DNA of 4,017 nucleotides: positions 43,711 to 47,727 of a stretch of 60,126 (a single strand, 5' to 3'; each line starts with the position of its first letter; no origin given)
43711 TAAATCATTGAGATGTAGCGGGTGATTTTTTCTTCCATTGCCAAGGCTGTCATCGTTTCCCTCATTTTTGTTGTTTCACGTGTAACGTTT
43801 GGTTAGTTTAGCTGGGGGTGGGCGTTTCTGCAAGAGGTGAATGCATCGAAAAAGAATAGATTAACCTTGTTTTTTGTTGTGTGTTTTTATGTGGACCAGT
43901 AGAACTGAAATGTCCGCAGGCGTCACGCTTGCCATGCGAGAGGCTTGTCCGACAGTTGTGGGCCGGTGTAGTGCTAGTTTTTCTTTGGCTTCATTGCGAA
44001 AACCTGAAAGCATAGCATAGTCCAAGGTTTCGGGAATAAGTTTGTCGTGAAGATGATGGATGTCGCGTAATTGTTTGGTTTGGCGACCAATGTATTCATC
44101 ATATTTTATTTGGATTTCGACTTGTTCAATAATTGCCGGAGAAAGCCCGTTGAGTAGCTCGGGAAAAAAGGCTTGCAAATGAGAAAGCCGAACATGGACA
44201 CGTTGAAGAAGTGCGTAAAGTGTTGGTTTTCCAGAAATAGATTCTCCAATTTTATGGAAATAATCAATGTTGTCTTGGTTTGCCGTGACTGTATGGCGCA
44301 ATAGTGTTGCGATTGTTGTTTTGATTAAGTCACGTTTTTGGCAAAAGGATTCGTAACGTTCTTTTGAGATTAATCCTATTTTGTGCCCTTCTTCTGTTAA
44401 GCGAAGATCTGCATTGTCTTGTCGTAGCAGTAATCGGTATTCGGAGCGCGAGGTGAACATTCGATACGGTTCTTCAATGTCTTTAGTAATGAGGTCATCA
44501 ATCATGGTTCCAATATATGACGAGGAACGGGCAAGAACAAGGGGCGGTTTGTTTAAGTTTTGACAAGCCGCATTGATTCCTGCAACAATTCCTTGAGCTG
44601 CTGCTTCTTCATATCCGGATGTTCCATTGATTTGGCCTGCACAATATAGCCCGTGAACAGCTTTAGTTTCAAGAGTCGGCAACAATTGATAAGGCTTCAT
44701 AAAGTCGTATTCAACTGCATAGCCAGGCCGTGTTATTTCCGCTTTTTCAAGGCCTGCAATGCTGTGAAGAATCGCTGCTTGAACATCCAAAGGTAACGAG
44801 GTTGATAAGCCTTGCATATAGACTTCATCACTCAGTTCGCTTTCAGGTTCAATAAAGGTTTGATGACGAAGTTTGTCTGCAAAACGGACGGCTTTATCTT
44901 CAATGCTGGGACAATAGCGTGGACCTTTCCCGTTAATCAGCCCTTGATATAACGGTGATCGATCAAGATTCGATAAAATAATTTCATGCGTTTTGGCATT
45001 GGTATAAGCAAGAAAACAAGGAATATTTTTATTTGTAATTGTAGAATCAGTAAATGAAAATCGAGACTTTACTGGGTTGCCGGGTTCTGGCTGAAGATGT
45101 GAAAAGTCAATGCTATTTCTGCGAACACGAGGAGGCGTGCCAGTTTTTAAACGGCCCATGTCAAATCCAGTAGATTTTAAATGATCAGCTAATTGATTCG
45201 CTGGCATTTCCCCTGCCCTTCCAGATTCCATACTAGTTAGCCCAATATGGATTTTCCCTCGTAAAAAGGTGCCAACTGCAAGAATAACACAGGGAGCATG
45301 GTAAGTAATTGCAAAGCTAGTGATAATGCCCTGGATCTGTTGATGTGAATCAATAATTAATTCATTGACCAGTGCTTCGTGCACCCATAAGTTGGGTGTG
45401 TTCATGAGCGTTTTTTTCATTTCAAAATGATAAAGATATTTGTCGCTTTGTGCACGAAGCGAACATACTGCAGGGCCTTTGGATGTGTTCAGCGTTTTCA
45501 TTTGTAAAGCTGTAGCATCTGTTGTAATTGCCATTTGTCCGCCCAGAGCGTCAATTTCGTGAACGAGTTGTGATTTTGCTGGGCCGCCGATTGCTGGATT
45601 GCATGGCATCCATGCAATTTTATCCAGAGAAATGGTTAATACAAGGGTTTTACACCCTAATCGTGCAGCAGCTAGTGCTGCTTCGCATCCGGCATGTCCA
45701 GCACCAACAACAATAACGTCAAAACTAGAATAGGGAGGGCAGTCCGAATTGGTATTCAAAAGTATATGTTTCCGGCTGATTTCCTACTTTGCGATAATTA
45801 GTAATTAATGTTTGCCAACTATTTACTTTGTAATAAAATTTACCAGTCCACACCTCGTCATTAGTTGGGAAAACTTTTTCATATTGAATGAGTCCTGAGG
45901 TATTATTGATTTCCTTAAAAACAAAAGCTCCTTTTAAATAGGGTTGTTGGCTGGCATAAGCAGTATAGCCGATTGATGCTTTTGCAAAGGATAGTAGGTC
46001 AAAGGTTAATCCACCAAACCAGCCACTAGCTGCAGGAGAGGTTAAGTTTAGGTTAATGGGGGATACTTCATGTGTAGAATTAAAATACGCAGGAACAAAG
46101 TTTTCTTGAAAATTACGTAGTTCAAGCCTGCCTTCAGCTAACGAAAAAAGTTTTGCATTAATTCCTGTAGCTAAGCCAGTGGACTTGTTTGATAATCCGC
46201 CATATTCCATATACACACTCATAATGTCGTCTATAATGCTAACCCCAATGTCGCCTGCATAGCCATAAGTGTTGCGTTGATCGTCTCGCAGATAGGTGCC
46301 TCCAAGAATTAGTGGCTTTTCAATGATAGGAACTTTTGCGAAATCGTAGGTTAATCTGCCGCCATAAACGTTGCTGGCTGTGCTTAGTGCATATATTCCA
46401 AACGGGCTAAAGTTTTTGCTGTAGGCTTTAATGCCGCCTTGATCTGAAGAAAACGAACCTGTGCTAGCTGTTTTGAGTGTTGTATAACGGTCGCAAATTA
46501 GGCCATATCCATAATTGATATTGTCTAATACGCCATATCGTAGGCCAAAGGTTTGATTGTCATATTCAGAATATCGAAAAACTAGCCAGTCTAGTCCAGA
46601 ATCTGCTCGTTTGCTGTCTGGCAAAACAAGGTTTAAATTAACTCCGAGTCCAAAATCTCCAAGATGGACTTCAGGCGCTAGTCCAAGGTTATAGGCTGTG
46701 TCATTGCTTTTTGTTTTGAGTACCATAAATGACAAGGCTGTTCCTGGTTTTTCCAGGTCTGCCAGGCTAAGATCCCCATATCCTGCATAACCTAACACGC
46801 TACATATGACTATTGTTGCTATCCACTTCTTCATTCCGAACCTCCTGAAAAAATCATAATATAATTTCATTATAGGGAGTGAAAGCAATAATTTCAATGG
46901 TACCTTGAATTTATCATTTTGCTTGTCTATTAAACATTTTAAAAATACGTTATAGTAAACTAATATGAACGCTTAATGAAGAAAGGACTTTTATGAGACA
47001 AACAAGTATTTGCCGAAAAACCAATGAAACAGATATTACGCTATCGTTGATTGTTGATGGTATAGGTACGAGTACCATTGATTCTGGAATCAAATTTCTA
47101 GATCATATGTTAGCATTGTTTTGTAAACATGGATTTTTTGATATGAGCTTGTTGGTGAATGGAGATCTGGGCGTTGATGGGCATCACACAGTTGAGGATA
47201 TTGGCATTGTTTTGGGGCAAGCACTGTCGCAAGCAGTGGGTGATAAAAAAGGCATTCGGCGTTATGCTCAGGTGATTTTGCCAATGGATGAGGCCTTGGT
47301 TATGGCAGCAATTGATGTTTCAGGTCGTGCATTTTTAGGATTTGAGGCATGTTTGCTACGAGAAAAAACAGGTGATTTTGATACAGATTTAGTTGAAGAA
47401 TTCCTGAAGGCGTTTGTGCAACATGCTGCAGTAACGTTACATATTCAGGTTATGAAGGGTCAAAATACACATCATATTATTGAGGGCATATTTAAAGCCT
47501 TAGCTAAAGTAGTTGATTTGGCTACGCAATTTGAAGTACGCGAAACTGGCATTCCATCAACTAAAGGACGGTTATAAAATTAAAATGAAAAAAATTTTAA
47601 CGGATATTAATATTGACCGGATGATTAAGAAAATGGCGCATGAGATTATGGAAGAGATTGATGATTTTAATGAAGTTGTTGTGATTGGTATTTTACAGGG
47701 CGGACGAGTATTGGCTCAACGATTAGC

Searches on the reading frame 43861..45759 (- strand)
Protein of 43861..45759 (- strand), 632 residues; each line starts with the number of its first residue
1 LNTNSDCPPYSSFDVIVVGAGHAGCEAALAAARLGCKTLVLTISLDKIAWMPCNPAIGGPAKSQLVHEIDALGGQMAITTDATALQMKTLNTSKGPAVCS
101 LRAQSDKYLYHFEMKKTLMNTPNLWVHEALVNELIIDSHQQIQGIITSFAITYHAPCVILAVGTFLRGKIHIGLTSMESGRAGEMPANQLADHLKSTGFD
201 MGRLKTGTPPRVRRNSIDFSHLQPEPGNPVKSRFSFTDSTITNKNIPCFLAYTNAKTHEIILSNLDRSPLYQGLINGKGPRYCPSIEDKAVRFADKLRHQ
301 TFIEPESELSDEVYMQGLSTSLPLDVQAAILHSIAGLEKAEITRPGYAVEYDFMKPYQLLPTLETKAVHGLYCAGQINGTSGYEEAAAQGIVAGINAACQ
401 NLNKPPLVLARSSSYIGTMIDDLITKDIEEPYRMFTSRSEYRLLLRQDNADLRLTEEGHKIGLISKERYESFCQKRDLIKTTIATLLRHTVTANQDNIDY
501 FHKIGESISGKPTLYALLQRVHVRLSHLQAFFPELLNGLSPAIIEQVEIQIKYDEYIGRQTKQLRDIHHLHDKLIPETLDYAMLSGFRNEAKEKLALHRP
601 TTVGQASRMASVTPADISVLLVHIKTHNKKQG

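Call 60: search_protein_families(library=pfam, proteins=[window:43861-45759:-], max_evalue=0.00001)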
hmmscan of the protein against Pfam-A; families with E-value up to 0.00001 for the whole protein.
window:43861-45759:- (632 aa): 4 families
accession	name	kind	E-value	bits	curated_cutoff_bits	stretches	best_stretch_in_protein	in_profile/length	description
PF01134.28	GIDA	-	2.8e-160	534.1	22.1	1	14-404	1-390/391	Glucose inhibited division protein A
PF13932.14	SAM_GIDA_C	-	1.1e-18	67.2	27.1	1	568-621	4-57/57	tRNA modifying enzyme MnmG/GidA C-terminal helical bundle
PF21680.2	GIDA_C_1st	-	2.3e-17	63.9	24.7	1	466-560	1-95/96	tRNA modifying enzyme MnmG/GidA C-terminal helical domain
PF12831.13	FAD_oxidored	-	2.4e-06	27.6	27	1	14-41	1-28/416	FAD dependent oxidoreductase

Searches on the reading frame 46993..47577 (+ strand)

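Call 87: search_protein_families(library=pfam, proteins=[window:46993-47577:+], max_evalue=0.00001)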
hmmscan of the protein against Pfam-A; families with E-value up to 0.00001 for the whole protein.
window:46993-47577:+ (194 aa): 1 family
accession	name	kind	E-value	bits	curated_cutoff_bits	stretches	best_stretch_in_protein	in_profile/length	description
PF00475.24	IGPD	-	5.9e-61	205.2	27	1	32-172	2-142/144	Imidazoleglycerol-phosphate dehydratase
